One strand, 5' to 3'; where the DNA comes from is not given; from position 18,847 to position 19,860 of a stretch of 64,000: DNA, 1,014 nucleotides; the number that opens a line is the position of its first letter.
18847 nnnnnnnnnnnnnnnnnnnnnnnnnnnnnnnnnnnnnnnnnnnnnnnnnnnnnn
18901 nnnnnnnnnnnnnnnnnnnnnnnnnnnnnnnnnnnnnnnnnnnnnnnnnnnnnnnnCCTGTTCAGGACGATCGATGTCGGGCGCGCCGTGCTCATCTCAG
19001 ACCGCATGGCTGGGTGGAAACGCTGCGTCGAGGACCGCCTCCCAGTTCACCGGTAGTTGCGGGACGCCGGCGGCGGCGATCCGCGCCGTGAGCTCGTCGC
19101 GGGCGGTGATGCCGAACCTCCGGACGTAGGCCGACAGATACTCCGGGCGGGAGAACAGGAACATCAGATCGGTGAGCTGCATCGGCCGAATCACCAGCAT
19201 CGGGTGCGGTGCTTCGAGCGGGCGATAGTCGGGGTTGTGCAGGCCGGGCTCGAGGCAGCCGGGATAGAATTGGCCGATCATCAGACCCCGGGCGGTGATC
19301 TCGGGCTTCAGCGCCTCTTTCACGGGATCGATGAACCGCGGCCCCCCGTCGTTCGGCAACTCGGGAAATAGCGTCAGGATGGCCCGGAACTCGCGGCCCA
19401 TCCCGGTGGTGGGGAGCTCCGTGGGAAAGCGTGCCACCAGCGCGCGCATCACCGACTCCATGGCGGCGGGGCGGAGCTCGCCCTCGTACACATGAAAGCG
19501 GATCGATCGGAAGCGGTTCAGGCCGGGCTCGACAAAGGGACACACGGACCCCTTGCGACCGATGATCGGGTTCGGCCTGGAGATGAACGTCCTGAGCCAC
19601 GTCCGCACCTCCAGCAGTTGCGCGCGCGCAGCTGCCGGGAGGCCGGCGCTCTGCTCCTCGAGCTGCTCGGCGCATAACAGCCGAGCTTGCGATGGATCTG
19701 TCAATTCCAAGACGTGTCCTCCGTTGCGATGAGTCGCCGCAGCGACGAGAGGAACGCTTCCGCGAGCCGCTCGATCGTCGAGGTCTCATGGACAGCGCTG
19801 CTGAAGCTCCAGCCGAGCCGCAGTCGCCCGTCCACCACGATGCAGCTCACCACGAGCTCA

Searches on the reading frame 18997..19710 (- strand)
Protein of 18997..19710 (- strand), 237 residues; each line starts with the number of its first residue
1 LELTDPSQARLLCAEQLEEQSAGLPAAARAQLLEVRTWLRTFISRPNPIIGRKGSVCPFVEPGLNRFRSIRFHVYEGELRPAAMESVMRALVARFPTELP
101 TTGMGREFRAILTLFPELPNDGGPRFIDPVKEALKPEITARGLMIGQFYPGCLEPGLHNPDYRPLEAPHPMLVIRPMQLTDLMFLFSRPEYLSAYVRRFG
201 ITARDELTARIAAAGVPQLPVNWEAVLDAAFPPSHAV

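Call 11: search_protein_families(library=pfam, proteins=[window:18997-19710:-], max_evalue=0.001)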
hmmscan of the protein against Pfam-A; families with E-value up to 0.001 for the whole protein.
window:18997-19710:- (237 aa): 1 family
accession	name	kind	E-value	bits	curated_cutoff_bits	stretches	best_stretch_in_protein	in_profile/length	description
PF21780.2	DUF6875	-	5.3e-50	170.4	24.5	1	34-207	3-175/178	Domain of unknown function (DUF6875)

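Call 40: search_solved_structures(query=window:18997-19710:-, max_evalue=0.01, show_alignments=1)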
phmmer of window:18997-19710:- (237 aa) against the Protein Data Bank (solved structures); distinct sequences matched with E-value up to 0.01: 0.
